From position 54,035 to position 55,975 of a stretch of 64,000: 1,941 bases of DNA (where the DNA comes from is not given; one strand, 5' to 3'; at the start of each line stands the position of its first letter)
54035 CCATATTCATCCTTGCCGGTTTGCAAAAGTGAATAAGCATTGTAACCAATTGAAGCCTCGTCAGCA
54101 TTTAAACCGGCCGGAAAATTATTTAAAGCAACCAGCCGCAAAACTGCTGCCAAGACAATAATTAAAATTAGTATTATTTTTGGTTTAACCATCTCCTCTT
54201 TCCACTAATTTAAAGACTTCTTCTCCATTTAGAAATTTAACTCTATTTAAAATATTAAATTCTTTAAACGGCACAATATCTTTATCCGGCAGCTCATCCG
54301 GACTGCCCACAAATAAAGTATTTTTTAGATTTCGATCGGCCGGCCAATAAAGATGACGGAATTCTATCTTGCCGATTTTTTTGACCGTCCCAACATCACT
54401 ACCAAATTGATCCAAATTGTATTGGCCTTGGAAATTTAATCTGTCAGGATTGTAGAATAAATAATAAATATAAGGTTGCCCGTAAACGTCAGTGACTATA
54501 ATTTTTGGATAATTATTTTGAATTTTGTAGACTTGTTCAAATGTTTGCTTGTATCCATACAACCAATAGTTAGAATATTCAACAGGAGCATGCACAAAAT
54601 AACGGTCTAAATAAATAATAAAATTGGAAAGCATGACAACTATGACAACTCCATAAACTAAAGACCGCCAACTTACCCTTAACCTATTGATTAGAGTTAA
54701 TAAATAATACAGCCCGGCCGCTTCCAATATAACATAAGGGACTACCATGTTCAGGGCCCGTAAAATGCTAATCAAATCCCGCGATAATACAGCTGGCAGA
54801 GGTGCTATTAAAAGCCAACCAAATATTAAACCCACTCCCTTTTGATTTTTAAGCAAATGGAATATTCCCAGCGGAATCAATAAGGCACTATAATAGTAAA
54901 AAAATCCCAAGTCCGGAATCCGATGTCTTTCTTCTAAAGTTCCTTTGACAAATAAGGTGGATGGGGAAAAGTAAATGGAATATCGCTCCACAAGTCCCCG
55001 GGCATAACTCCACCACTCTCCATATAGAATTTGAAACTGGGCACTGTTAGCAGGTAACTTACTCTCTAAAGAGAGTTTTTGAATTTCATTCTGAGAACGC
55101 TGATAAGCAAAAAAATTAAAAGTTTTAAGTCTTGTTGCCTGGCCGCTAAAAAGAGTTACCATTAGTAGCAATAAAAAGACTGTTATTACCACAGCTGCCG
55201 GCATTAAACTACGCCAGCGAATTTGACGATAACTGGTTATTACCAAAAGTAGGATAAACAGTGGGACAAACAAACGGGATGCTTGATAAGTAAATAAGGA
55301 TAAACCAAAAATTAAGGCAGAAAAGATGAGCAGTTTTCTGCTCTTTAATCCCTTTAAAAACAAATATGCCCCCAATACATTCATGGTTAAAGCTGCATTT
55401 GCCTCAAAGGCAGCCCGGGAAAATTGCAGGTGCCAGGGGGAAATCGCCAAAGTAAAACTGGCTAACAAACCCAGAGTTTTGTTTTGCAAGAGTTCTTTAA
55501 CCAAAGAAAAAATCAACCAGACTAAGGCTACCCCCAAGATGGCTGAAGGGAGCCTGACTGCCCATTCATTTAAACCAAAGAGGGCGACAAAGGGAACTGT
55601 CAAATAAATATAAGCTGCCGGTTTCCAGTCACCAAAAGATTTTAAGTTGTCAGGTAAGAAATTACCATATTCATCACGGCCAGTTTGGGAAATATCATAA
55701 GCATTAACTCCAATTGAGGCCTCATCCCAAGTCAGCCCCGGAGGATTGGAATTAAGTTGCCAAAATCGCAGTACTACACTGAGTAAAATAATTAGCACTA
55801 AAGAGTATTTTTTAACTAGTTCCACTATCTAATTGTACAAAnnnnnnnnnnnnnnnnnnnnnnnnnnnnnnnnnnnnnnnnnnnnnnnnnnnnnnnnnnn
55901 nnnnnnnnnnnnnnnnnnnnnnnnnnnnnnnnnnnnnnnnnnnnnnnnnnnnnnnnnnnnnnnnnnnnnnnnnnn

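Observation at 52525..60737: Five tandem GT39/PMT_2-like GT-C paralogs with exact-identity gene-conversion tracts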

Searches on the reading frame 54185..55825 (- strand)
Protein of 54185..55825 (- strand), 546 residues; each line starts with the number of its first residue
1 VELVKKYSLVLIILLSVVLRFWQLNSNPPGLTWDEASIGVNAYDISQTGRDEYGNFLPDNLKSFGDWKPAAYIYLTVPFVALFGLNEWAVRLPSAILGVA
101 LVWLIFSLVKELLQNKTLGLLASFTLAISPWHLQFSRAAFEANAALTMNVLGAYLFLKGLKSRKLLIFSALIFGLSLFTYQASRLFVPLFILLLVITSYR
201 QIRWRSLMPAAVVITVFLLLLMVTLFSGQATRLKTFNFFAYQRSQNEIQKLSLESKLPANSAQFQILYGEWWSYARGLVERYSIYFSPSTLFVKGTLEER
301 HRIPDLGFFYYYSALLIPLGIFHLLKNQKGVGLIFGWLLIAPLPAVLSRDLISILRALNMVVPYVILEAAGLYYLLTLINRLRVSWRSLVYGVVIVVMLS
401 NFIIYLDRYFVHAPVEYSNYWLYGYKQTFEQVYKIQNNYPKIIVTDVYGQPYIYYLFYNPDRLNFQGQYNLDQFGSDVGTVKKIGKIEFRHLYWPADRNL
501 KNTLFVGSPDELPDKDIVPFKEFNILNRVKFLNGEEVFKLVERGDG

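Call 5: search_protein_families(library=pfam, proteins=[window:54185-55825:-], max_evalue=0.01)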
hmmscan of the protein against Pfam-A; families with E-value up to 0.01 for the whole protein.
window:54185-55825:- (546 aa): 2 families
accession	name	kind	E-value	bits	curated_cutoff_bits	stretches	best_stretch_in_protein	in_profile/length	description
PF13231.12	PMT_2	-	4.6e-15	56.6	26.1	1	69-223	3-156/160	Dolichyl-phosphate-mannose-protein mannosyltransferase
PF02366.24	PMT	-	1.1e-08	35.3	22.7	1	11-224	2-231/245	Dolichyl-phosphate-mannose-protein mannosyltransferase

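Call 15: find_homologous_proteins(query=window:54185-55825:-)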
Query window:54185-55825:- (546 aa): 2661 proteins with E <= 0.001 among 8000 candidates; the best 120 are listed.
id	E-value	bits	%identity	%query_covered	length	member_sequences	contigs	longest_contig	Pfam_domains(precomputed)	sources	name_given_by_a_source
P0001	0.0e+0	1214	100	100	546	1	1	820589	PF02366.25,PF13231.13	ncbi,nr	ncbi:MAG: glycosyltransferase family 39 protein [Candidatus Daviesbacteria bacterium]|nr:MAG: glycos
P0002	1.4e-272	923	73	99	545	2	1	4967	PF02366.25,PF13231.13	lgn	-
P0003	2.3e-204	698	60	99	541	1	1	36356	PF02366.25,PF09852.16,PF13231.13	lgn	-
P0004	3.8e-198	678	58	99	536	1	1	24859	PF02366.25,PF13231.13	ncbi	-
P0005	1.1e-197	676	57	96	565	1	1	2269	PF02366.25,PF13231.13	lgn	-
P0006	1.2e-197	676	59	96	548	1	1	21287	PF02366.25,PF13231.13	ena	-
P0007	4.2e-197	674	59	98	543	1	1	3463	PF02366.25,PF13231.13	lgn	-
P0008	7.5e-197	673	59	98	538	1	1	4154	PF02366.25,PF13231.13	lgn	-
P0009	1.3e-196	673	58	99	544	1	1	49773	PF02366.25,PF13231.13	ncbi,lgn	-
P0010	2.8e-196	672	57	96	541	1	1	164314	PF02366.25,PF13231.13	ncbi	-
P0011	3.9e-196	671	57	95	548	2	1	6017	PF02366.25,PF13231.13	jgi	-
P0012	1.9e-195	669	57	96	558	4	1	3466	PF02366.25,PF13231.13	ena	-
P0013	1.2e-193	663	57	96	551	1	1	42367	PF02366.25,PF13231.13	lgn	-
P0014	4.9e-193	661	58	99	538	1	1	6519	PF02366.25,PF13231.13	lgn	-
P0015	3.7e-192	658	58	96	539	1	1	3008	PF02366.25,PF13231.13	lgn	-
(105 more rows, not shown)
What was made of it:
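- The sequence is a metagenome-assembled genome (call 15).
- Tried and rejected: The protein search found nothing above 73% identity (call 15).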

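Call 16: find_encoding_contigs(protein=P0010, flank=10000, max_places=2)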
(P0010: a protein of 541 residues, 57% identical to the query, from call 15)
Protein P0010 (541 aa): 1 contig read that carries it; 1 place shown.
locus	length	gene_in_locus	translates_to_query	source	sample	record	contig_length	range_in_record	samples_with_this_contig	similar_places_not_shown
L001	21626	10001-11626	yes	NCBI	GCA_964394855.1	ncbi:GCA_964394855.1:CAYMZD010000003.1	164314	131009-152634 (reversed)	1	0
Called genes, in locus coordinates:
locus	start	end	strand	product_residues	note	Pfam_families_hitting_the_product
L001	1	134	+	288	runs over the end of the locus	PF00535:Glycos_transf_2, PF13641:Glyco_tranf_2_3, PF13506:Glyco_transf_21 (weak), PF13632:Glyco_trans_2_3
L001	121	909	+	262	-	PF00535:Glycos_transf_2, PF10111:Glyco_tranf_2_2, PF13641:Glyco_tranf_2_3, PF13712:Glyco_tranf_2_5 (weak)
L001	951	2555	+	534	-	PF02366:PMT (weak), PF13231:PMT_2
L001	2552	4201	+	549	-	PF13231:PMT_2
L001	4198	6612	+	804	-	PF00535:Glycos_transf_2, PF10111:Glyco_tranf_2_2 (weak), PF13231:PMT_2 (weak)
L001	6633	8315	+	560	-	PF09586:YfhO (weak)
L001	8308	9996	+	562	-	PF02366:PMT, PF13231:PMT_2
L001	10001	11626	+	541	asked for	PF02366:PMT (weak), PF13231:PMT_2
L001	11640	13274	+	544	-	PF02366:PMT, PF13231:PMT_2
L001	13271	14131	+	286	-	PF00535:Glycos_transf_2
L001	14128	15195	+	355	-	PF13439:Glyco_transf_4, PF00534:Glycos_transf_1, PF13692:Glyco_trans_1_4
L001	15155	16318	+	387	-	-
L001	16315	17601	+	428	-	PF01943:Polysacc_synt, PF13440:Polysacc_synt_3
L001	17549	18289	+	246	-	PF00535:Glycos_transf_2, PF10111:Glyco_tranf_2_2 (weak)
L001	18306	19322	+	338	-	PF07719:TPR_2 (faint)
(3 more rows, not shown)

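Call 17: find_encoding_contigs(protein=P0003, flank=10000, max_places=2)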
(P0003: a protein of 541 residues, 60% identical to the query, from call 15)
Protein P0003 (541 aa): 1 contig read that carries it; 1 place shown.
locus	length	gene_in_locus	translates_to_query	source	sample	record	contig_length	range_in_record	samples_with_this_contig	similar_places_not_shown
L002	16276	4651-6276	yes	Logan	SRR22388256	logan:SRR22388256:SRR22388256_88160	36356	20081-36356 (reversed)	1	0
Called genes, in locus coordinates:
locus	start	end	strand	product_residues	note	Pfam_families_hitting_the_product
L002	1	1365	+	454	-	?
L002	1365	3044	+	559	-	-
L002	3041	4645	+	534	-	PF02366:PMT (weak), PF13231:PMT_2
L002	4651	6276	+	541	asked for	PF02366:PMT, PF09852:DUF2079 (weak), PF13231:PMT_2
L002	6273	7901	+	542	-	PF02366:PMT, PF13231:PMT_2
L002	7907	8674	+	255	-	PF00535:Glycos_transf_2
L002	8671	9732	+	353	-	PF13439:Glyco_transf_4, PF00534:Glycos_transf_1, PF13692:Glyco_trans_1_4, PF20706:GT4-conflict (weak)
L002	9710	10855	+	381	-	-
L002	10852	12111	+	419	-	PF01943:Polysacc_synt, PF13440:Polysacc_synt_3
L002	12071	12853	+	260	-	PF00535:Glycos_transf_2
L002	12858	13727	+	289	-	PF00892:EamA, PF03151:TPT (weak)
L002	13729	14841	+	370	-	PF13439:Glyco_transf_4, PF20706:GT4-conflict, PF00534:Glycos_transf_1, PF13692:Glyco_trans_1_4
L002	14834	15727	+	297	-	PF03706:LPG_synthase_TM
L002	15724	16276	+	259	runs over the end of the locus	PF13489:Methyltransf_23 (weak), PF01209:Ubie_methyltran, PF05175:MTS (weak), PF00891:Methyltransf_2 (weak), PF13847:Methyltransf_31, PF08241:Methyltransf_11, PF08242:Methyltransf_12, PF13649:Methyltransf_25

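Call 18: find_encoding_contigs(protein=P0009, flank=10000, max_places=2)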
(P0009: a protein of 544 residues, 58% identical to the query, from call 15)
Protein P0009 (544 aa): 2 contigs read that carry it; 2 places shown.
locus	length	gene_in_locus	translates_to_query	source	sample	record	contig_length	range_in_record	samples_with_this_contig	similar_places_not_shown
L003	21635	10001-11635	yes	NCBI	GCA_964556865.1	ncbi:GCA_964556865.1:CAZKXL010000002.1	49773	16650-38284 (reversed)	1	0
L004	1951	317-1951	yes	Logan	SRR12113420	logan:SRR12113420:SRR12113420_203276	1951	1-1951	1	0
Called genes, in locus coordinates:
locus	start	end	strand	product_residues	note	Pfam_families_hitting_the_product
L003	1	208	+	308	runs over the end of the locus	PF01467:CTP_transf_like, PF00293:NUDIX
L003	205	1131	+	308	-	-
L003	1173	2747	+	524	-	PF02366:PMT (weak), PF13231:PMT_2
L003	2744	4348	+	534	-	PF02516:STT3 (weak), PF13231:PMT_2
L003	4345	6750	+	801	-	PF00535:Glycos_transf_2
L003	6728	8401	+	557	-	-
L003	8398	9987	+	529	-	PF02366:PMT, PF13231:PMT_2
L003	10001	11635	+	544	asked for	PF02366:PMT, PF13231:PMT_2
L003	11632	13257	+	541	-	PF02366:PMT, PF13231:PMT_2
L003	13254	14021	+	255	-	PF00535:Glycos_transf_2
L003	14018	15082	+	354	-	PF13439:Glyco_transf_4, PF13579:Glyco_trans_4_4, PF00534:Glycos_transf_1, PF13692:Glyco_trans_1_4, PF20706:GT4-conflict (weak)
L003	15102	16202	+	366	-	PF04188:Mannosyl_trans2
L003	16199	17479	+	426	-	PF01943:Polysacc_synt, PF13440:Polysacc_synt_3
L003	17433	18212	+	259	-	PF00535:Glycos_transf_2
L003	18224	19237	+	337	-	PF14559:TPR_19 (faint)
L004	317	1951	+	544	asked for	PF02366:PMT, PF13231:PMT_2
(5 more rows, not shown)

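Call 20: find_related_loci(query=window:54185-55825:-, collection=genome_contigs, flank=10000)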
Query window:54185-55825:- (546 aa) in genome_contigs; peptide patterns used: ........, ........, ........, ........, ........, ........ (x = any residue, [..] = any of these).
284 stretches matched a pattern; 200 encode a relative of the query (tblastn E <= 1e-3); the best 80 are kept; 79 distinct loci.
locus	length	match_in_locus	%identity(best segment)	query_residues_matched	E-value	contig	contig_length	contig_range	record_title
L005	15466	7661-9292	54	4-542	0e+0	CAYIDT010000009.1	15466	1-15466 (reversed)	MAG TPA_asm: uncultured Gammaproteobacteria bacterium isolate ERP119705_co1_249 genome assembly, contig: NODE_4565_lengt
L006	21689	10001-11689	49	9-542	6e-165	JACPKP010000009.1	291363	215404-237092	MAG: Candidatus Daviesbacteria bacterium isolate NC_groundwater_498_Ag_S-0.1um_40_17 S35_SO-1_scaffold_95576, whole geno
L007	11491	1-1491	50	52-542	4e-153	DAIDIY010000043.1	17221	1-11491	MAG TPA_asm: Candidatus Daviesbacteria bacterium isolate clean373 k141_473709, whole genome shotgun sequence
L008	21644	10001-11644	44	2-542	9e-130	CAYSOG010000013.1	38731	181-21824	MAG TPA_asm: uncultured Gammaproteobacteria bacterium isolate SRP200132_co1_489 genome assembly, contig: NODE_1760_lengt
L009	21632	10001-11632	40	9-542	5e-114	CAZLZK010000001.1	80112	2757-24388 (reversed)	MAG TPA_asm: uncultured Gammaproteobacteria bacterium isolate SRP269290_co1_809 genome assembly, contig: NODE_289_length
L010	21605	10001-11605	38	9-537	5e-111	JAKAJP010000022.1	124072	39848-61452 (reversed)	MAG: bacterium isolate WY4.bin110 NODE_142_length_124072_cov_1.955061, whole genome shotgun sequence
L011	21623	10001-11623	37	4-542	2e-108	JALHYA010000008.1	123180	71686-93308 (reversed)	MAG: Patescibacteria group bacterium isolate PFL142 seq_1300431, whole genome shotgun sequence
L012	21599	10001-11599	38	14-542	6e-108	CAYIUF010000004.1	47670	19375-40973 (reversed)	MAG TPA_asm: uncultured Gammaproteobacteria bacterium isolate ERP119705_co5_572 genome assembly, contig: NODE_694_length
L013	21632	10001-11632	40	9-542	9e-108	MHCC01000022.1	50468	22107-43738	MAG: Candidatus Blackburnbacteria bacterium RIFCSPLOWO2_01_FULL_40_20 rifcsplowo2_01_scaffold_654, whole genome shotgun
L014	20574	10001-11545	40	20-525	6e-107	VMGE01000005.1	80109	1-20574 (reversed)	MAG: Microgenomates group bacterium Gr01-1014_5 G01um10145_scaffold_139, whole genome shotgun sequence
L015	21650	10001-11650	36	1-542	1e-105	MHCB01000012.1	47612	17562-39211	MAG: Candidatus Blackburnbacteria bacterium RIFCSPHIGHO2_12_FULL_44_25 rifcsphigho2_12_scaffold_1834, whole genome shotg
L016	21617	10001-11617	39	1-543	2e-105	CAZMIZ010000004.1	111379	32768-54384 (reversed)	MAG TPA_asm: uncultured Gammaproteobacteria bacterium isolate binchicken_co338_18 genome assembly, contig: NODE_38_lengt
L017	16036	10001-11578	37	6-535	2e-102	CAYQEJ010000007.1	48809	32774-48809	MAG TPA_asm: uncultured Gammaproteobacteria bacterium isolate SRP278252_co2_88 genome assembly, contig: NODE_1195_length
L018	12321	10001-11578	38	9-542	5e-102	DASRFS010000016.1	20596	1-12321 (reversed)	MAG TPA_asm: Patescibacteria group bacterium isolate SMAG_U10038 k141_709951, whole genome shotgun sequence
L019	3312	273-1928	36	3-542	2e-104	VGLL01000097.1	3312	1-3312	MAG: Candidatus Shapirobacteria bacterium isolate K_DeepCast_150m_m1_139 K_DeepCast_150m_m1_139_Ga0194126_10062949, whol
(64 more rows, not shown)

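Call 27: find_encoding_contigs(protein=P0001, flank=1000, max_places=3)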
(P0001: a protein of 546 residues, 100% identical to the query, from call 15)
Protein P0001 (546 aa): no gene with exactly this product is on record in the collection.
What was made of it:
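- Tried and rejected: The exact look-up of P2 in the contig index found no record (call 27).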

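Call 28: find_encoding_contigs(protein=P0002, flank=10000, max_places=3)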
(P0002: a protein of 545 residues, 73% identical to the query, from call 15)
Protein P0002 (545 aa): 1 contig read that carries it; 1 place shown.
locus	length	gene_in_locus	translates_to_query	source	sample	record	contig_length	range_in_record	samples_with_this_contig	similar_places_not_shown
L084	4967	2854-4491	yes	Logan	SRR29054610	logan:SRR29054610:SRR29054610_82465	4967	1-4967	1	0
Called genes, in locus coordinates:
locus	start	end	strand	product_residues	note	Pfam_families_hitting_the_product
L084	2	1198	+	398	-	?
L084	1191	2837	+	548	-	PF02366:PMT, PF13231:PMT_2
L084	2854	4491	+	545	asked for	PF02366:PMT, PF13231:PMT_2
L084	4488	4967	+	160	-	?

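Call 31: search_protein_families(library=ncbifam, proteins=[window:54185-55825:-], max_evalue=0.001)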
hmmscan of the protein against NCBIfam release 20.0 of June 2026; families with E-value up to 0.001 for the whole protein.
window:54185-55825:- (546 aa): 0 families

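Call 41: predict_structure(alignment_id=A2)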
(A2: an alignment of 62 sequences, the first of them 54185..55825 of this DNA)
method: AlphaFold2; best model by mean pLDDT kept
length: 546 residues; sequences in the alignment: 62
mean_pLDDT: 93.6   pTM: 0.92
mean pLDDT of the five models: 93.6, 93.1, 92.1, 91.7, 90.7
residues with pLDDT >= 90: 457; 70-90: 73; 50-70: 15; < 50: 1
segments of 3 or more residues with pLDDT < 50: none
pLDDT, mean of each block of 10 residues (from residue 1): 86 98 95 95 96 90 85 97 97 98 98 97 98 97 98 98 97 96 95 97 96 96 82 57 86 93 91 87 94 93 95 98 91 98 88 90 98 98 97 98 98 96 96 96 96 95 87 81 95 95 97 96 97 97 86
secondary structure, 60 per line:
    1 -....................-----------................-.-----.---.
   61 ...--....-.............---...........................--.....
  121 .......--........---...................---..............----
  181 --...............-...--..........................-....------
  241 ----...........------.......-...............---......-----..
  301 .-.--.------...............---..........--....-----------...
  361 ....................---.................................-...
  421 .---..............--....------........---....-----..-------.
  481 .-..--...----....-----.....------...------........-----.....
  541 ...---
elements in order: H2-21 H33-48 E60-63 E66-69 H71-83 H87-113 H116-127 H130-137 H141-159 H163-176 H183-197 H204-229 H231-234 H245-255 H262-268 H270-284 H288-293 H313-327 H331-340 H343-346 H358-380 H384-416 H418-421 H425-438 E441-444 H451-458 H462-465 E487-489 H494-497 E503-507 E523-530 E536-543
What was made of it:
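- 54185..55825 (-): P2, 546-aa GT-C glycosyltransferase, clade C2. Identical to NCBI QQG43513.1, 'glycosyltransferase family 39 protein', Candidatus Daviesbacteria. AlphaFold2 model with pLDDT 93.6 (call 41).
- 55496..55615 (-): The 120-nt conversion tract, copy in P2. It covers codons 71-110 and encodes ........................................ (TM2-turn-TM3). Corresponds to helices 71-83 and 87-113 of the model (call 41).
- On GT-C fold glycosyltransferases: The AlphaFold2 model has helices throughout residues 2-416 (call 41).
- The AlphaFold2 model has pLDDT 93.6 (call 41).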
